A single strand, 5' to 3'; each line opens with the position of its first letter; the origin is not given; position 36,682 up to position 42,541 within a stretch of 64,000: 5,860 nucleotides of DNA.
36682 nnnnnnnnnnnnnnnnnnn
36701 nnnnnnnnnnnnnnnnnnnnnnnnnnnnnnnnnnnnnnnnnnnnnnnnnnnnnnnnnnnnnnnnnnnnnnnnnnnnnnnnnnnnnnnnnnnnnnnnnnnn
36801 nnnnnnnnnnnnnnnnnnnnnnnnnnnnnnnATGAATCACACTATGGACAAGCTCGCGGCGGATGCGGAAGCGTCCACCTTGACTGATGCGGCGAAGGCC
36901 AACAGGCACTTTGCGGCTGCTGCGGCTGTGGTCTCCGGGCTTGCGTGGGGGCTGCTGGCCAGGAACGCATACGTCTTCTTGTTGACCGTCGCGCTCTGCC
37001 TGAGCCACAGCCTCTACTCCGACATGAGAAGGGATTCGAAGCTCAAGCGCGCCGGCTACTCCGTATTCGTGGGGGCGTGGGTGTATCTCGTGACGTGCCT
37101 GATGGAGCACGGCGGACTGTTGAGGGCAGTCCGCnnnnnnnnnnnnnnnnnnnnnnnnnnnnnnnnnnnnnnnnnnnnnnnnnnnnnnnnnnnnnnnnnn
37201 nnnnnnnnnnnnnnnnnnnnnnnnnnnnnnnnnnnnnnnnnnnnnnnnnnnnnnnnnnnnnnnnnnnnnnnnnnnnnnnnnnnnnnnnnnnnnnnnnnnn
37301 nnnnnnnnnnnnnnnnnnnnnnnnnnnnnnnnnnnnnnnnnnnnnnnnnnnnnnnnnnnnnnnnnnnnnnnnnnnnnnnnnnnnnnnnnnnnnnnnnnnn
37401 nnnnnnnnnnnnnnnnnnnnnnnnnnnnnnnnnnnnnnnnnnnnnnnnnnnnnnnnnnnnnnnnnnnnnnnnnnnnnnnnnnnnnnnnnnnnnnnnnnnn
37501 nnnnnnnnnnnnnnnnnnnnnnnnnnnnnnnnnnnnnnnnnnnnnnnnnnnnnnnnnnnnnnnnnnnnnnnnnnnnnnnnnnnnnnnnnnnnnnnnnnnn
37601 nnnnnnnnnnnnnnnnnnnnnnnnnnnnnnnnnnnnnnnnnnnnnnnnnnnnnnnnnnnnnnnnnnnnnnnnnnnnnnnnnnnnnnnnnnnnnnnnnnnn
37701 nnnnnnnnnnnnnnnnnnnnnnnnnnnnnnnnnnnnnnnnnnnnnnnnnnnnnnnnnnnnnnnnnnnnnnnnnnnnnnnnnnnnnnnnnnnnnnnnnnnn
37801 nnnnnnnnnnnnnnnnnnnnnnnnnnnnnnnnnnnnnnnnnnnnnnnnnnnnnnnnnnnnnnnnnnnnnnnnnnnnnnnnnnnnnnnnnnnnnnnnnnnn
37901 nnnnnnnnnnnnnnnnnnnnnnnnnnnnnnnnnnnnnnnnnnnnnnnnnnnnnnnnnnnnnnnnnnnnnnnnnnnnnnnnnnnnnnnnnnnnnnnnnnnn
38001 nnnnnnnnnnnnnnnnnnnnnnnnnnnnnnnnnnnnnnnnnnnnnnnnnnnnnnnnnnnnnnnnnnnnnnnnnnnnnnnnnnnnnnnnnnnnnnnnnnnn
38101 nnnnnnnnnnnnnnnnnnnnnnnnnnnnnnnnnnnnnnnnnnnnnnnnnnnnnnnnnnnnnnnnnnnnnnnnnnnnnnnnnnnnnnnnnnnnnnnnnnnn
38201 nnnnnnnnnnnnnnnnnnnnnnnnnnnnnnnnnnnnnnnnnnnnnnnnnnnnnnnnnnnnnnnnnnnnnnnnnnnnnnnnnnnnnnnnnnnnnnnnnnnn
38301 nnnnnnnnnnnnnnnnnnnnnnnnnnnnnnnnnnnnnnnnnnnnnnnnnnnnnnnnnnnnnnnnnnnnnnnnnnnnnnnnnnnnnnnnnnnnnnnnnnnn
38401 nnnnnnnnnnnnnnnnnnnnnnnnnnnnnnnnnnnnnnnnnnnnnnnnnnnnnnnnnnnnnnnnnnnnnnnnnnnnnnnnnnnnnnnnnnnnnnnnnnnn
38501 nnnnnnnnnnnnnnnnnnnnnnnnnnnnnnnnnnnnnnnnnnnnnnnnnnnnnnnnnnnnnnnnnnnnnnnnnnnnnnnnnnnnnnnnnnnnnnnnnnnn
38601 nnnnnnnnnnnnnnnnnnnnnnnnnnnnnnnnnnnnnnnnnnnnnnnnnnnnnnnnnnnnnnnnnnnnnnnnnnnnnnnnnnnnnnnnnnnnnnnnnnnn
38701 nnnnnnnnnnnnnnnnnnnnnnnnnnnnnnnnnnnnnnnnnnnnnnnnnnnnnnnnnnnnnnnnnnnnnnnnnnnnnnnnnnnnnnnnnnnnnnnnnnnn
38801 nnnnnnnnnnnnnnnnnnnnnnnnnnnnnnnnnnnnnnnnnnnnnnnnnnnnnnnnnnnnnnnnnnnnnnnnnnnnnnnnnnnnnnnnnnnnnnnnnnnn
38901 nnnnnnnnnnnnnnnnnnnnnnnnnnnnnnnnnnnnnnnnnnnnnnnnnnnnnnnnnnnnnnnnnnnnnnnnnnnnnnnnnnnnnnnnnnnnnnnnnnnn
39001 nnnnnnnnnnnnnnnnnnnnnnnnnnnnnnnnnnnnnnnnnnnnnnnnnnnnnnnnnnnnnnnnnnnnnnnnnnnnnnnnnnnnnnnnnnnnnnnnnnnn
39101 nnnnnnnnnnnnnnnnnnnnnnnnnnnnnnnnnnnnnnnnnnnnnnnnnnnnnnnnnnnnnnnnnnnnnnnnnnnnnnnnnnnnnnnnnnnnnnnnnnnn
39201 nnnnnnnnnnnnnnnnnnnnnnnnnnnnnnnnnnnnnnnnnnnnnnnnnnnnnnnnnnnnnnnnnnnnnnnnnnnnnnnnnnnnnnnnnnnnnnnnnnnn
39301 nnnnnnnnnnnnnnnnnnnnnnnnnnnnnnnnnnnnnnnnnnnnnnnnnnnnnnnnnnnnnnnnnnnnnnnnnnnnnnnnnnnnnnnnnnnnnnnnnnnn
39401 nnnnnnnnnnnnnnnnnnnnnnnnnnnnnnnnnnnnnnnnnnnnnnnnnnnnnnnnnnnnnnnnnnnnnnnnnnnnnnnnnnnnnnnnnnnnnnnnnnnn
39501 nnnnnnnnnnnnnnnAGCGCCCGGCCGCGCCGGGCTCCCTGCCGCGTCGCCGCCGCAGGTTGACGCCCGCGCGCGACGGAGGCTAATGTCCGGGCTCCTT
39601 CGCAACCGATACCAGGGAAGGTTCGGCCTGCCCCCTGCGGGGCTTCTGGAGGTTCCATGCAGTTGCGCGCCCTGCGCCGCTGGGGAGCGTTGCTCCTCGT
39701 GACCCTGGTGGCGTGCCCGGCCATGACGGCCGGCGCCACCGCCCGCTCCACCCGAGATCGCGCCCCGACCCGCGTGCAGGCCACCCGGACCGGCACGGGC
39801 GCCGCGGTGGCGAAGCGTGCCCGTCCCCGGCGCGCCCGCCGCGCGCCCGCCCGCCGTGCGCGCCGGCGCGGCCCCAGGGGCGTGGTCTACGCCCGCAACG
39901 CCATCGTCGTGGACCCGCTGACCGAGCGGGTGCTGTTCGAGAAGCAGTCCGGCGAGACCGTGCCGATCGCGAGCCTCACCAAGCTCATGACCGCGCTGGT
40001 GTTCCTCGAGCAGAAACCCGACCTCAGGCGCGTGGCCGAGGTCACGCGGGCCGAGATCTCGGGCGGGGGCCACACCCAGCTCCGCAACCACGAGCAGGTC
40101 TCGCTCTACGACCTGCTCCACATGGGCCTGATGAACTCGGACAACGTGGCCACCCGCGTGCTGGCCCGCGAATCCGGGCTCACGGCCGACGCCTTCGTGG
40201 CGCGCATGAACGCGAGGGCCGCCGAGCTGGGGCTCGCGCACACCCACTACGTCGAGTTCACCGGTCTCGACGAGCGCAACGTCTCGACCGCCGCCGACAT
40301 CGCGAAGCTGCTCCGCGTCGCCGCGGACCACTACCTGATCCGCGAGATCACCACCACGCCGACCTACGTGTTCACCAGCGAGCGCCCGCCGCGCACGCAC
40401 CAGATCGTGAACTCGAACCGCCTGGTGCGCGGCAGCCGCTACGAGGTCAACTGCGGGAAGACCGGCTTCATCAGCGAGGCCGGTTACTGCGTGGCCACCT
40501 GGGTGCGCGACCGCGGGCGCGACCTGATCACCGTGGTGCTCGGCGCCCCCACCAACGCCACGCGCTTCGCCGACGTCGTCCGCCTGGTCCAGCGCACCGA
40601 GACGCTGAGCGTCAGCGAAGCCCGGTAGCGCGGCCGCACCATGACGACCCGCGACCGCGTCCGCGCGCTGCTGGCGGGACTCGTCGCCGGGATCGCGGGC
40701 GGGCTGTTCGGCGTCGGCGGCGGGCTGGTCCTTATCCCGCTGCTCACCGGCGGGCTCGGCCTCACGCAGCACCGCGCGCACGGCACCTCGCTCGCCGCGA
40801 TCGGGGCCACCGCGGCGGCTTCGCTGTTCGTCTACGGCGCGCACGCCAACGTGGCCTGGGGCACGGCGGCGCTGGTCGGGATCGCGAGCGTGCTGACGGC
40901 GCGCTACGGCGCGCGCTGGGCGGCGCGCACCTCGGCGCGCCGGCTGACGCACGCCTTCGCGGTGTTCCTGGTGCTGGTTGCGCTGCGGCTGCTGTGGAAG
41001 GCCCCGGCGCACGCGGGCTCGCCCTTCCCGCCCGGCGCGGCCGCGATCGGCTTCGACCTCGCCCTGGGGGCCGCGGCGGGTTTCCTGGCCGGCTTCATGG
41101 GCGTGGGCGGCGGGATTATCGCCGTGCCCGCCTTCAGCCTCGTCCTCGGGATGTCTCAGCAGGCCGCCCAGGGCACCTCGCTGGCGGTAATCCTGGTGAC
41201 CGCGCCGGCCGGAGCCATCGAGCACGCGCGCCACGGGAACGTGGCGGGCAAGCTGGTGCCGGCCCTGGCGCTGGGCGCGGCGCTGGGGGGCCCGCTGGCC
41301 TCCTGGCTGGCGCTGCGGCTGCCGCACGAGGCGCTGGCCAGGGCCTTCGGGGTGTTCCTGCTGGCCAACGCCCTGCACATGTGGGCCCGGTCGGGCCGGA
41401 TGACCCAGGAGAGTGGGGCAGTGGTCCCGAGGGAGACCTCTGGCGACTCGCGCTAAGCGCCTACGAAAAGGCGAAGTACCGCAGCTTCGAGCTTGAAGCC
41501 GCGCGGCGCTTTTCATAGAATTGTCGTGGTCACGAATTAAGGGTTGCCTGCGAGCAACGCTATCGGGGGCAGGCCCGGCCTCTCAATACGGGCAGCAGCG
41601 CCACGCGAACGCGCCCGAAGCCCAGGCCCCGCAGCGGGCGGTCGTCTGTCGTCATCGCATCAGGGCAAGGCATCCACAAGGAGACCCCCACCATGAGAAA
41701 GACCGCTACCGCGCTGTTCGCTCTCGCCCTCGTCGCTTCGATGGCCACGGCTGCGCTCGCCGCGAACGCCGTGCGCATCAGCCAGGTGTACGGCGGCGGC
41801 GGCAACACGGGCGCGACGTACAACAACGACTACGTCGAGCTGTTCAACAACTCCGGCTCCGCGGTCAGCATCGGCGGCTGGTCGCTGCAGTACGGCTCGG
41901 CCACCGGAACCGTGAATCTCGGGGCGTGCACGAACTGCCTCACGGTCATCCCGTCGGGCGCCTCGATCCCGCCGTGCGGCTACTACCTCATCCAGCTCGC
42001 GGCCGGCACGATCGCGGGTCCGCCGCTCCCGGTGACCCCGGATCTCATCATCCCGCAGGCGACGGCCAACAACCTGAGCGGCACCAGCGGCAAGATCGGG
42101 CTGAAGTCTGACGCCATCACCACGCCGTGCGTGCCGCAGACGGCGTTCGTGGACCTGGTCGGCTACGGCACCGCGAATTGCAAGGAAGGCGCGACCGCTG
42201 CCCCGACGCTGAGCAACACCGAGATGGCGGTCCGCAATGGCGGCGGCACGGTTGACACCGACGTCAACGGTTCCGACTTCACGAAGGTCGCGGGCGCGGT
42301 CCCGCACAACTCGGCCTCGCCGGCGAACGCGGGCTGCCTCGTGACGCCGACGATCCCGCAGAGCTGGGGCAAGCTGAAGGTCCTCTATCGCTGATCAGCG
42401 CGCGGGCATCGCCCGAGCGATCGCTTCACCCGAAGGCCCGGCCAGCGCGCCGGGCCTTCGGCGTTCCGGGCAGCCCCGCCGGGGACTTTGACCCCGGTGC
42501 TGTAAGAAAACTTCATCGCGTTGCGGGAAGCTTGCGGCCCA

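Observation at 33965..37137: Two paralogous cassettes pairing a secreted Gly-zipper protein with a small 2-TM protein (candidate toxin/immunity-like or novel envelope module)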

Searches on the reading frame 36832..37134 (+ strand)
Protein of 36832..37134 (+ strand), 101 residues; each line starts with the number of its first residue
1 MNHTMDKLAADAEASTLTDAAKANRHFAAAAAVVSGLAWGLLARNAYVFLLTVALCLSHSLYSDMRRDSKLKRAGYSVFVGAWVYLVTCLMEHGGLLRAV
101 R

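Call 6: search_protein_families(library=pfam, proteins=[window:36832-37134:+], max_evalue=1)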
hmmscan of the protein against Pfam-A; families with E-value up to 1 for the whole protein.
window:36832-37134:+ (101 aa): 1 family
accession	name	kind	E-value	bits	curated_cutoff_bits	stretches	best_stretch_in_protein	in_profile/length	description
PF01040.23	UbiA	-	0.0039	16.9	34.2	1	28-91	72-130/250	UbiA prenyltransferase family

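Call 7: search_protein_families(library=ncbifam, proteins=[window:36832-37134:+], max_evalue=1)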
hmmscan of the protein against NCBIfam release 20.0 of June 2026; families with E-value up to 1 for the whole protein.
window:36832-37134:+ (101 aa): 1 family
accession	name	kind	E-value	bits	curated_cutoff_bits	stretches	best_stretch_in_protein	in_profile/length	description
NF001960.0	PRK00733.3-5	equivalog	0.038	12.3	546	1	18-63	348-392/673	sodium-translocating pyrophosphatase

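Call 59: search_protein_families(library=padloc, proteins=[window:36832-37134:+], max_evalue=0.1)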
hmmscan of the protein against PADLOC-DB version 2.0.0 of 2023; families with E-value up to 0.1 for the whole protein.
window:36832-37134:+ (101 aa): 0 families

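Call 60: search_protein_families(library=phrogs, proteins=[window:36832-37134:+], max_evalue=0.1)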
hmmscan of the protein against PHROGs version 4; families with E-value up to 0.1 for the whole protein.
window:36832-37134:+ (101 aa): 0 families

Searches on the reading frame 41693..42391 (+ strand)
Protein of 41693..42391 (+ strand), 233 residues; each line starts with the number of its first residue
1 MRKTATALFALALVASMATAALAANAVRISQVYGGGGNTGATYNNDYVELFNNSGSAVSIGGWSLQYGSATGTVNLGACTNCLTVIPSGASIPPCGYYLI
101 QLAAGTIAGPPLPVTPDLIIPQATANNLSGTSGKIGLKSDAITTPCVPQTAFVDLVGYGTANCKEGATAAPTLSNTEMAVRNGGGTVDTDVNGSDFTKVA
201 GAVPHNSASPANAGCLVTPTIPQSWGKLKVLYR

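Call 67: search_protein_families(library=pfam, proteins=[window:41693-42391:+], max_evalue=0.001)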
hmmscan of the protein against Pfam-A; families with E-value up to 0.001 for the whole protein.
window:41693-42391:+ (233 aa): 1 family
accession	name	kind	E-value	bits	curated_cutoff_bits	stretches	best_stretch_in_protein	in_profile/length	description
PF00932.25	LTD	-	7.3e-12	46.1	34.3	1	23-143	4-93/109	Lamin Tail Domain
